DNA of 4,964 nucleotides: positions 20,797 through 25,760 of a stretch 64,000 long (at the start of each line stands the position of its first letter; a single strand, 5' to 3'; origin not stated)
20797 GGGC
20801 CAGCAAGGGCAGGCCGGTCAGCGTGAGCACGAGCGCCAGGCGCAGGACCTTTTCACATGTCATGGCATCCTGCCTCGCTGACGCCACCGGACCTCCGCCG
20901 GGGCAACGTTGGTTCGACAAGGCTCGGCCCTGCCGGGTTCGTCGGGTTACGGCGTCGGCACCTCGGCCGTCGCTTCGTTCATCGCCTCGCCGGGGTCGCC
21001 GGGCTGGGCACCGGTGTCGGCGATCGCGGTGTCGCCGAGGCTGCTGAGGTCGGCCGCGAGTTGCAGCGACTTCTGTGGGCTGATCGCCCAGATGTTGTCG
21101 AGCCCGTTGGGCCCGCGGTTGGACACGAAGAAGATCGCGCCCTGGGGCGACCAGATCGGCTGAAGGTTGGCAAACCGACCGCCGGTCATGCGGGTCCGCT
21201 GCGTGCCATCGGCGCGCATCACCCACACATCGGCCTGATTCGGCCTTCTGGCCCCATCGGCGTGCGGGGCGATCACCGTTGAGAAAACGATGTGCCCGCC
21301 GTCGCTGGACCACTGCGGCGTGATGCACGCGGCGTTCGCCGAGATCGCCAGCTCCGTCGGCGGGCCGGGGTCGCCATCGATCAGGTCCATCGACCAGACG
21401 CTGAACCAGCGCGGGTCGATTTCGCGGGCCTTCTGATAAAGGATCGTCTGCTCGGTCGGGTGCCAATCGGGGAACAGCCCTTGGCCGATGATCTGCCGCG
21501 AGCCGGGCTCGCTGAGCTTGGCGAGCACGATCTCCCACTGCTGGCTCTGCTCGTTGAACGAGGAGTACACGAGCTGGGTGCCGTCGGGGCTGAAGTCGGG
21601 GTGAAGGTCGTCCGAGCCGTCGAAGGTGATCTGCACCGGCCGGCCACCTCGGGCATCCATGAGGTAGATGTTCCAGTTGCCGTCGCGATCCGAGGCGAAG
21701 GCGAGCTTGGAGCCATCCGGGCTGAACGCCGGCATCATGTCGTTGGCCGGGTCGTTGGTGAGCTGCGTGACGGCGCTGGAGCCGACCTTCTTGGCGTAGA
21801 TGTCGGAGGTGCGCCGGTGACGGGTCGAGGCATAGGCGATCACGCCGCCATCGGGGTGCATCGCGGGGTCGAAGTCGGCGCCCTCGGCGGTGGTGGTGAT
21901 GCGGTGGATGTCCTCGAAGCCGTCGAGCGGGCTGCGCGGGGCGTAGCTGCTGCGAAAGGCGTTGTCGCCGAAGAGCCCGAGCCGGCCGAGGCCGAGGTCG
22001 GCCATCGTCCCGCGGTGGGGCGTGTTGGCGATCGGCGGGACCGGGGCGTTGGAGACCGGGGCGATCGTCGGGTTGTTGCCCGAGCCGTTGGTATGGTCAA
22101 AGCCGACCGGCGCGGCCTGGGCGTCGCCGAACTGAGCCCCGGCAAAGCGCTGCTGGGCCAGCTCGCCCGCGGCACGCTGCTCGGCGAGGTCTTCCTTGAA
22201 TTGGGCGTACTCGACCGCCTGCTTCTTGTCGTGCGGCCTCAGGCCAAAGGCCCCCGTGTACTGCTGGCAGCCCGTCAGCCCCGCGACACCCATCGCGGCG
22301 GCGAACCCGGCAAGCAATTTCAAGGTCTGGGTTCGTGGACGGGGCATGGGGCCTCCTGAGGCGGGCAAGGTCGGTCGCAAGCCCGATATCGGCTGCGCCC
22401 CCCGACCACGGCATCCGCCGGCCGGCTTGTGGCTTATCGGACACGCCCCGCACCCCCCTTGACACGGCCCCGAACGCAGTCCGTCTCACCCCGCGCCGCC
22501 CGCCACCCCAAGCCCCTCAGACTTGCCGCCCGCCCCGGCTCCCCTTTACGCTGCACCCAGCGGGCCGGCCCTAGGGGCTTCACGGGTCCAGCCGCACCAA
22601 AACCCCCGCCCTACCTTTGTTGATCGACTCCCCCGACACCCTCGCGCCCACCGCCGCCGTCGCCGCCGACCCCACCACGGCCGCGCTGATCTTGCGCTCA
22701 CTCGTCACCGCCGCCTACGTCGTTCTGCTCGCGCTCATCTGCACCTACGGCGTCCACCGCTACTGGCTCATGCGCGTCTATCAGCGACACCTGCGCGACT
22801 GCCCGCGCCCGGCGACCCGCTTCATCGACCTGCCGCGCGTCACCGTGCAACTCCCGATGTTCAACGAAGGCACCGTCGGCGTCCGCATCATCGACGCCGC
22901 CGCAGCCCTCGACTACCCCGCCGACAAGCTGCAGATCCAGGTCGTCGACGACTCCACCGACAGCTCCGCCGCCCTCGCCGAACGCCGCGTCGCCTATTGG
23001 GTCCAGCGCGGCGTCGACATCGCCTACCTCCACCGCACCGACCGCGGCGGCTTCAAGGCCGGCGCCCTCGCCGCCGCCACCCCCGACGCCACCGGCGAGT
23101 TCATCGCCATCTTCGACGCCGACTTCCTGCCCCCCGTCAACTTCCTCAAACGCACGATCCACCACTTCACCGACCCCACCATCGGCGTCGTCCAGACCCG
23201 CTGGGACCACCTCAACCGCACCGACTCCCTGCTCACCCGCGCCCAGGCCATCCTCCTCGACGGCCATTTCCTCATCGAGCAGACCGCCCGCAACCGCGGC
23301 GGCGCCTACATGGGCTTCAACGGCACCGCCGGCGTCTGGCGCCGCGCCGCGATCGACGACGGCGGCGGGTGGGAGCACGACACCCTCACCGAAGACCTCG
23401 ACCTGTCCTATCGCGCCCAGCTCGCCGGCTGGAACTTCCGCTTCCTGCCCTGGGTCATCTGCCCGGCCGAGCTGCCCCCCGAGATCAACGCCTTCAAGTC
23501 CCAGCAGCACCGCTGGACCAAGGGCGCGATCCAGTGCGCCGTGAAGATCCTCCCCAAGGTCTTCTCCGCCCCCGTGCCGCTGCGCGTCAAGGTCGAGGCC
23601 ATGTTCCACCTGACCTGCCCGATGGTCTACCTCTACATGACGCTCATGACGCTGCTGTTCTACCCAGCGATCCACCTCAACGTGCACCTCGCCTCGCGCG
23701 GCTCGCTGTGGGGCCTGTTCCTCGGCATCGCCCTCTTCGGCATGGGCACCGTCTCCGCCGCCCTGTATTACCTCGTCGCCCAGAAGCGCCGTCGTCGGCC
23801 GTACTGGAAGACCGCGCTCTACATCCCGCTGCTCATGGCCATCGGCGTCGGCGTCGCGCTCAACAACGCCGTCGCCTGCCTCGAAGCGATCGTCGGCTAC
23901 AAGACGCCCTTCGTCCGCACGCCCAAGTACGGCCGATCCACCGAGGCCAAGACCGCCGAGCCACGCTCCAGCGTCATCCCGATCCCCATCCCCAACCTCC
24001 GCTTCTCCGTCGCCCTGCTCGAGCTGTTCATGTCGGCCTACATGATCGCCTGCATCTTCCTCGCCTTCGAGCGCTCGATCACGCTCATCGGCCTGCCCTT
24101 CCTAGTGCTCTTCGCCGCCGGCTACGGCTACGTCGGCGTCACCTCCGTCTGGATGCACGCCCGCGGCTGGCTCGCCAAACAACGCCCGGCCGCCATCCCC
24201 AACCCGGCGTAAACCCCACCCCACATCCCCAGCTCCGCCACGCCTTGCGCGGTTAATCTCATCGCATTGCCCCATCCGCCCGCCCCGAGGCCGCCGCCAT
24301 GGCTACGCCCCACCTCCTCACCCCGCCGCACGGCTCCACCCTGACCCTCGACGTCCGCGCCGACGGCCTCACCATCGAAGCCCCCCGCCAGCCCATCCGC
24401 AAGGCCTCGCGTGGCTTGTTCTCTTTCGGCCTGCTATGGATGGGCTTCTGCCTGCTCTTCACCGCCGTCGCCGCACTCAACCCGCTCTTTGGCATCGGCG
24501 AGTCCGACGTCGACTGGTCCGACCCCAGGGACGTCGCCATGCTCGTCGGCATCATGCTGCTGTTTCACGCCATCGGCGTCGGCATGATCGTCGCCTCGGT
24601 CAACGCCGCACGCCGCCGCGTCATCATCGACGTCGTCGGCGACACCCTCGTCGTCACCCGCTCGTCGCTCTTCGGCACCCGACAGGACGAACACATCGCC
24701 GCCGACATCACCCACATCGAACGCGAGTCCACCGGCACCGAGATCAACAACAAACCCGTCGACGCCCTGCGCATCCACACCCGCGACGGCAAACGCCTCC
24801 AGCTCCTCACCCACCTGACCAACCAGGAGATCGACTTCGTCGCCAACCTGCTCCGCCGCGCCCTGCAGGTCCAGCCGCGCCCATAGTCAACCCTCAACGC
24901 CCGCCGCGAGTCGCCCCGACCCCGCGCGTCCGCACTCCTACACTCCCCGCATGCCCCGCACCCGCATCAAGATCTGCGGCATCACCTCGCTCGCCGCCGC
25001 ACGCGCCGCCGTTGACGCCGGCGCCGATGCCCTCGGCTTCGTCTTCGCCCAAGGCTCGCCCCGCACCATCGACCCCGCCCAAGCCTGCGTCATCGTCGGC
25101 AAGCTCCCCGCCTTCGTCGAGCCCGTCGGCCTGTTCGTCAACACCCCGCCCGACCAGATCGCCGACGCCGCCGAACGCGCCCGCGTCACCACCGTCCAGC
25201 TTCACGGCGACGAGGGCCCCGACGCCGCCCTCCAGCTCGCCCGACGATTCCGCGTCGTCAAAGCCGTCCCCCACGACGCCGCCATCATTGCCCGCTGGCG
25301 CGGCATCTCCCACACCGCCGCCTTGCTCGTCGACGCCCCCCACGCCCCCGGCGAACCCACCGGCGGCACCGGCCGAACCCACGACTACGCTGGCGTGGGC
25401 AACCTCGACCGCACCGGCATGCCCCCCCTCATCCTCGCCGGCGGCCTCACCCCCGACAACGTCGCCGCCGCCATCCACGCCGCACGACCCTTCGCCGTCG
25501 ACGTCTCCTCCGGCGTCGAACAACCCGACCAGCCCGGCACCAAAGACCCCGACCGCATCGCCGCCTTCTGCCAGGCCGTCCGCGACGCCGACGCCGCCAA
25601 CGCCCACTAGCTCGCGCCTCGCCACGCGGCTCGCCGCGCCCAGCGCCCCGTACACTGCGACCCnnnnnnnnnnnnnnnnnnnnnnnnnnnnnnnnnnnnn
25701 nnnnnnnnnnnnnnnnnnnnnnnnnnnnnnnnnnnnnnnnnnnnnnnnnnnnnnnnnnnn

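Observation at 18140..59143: Five copies of a long-palindrome element class built from ~8-nt periodic purine-rich units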

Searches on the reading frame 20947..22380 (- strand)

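Call 40: search_protein_families(library=pfam, proteins=[window:20947-22380:-], max_evalue=0.00001)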
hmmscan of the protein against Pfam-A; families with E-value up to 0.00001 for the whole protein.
window:20947-22380:- (477 aa): 2 families
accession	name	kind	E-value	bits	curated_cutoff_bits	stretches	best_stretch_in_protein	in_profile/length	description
PF07676.18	PD40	-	1.1e-29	102.1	20.9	1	205-239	2-37/38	WD40-like Beta Propeller Repeat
PF00930.27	DPPIV_N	-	6.3e-11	42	22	1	186-259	17-86/354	Dipeptidyl peptidase IV (DPP IV) N-terminal region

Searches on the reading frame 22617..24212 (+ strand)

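Call 40: search_protein_families(library=pfam, proteins=[window:22617-24212:+], max_evalue=0.00001)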
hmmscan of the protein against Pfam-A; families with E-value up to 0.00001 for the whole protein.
window:22617-24212:+ (531 aa): 4 families
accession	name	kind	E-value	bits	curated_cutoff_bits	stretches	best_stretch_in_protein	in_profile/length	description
PF13632.12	Glyco_trans_2_3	-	1.2e-22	81.2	27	1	163-349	2-195/198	Glycosyl transferase family group 2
PF13641.12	Glyco_tranf_2_3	-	1.3e-22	81.4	27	1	73-303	1-230/230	Glycosyltransferase like family 2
PF00535.33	Glycos_transf_2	-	5.3e-13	49.7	23.3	1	77-217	2-135/168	Glycosyl transferase family 2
PF13506.12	Glyco_transf_21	-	1.2e-08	35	21.7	1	147-301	18-173/174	Glycosyl transferase family 21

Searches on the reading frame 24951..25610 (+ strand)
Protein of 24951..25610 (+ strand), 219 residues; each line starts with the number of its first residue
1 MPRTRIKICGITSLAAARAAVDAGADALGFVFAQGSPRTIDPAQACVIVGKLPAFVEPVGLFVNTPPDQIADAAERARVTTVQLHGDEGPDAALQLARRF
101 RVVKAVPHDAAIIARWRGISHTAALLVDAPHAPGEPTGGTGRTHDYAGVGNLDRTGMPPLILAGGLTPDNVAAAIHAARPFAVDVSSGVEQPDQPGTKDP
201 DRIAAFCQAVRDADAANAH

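Call 40: search_protein_families(library=pfam, proteins=[window:24951-25610:+], max_evalue=0.00001)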
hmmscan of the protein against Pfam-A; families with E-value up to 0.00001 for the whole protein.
window:24951-25610:+ (219 aa): 1 family
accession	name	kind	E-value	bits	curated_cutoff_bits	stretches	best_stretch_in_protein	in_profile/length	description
PF00697.28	PRAI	-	3.4e-40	138.3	22.7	1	6-208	1-192/193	N-(5'phosphoribosyl)anthranilate (PRA) isomerase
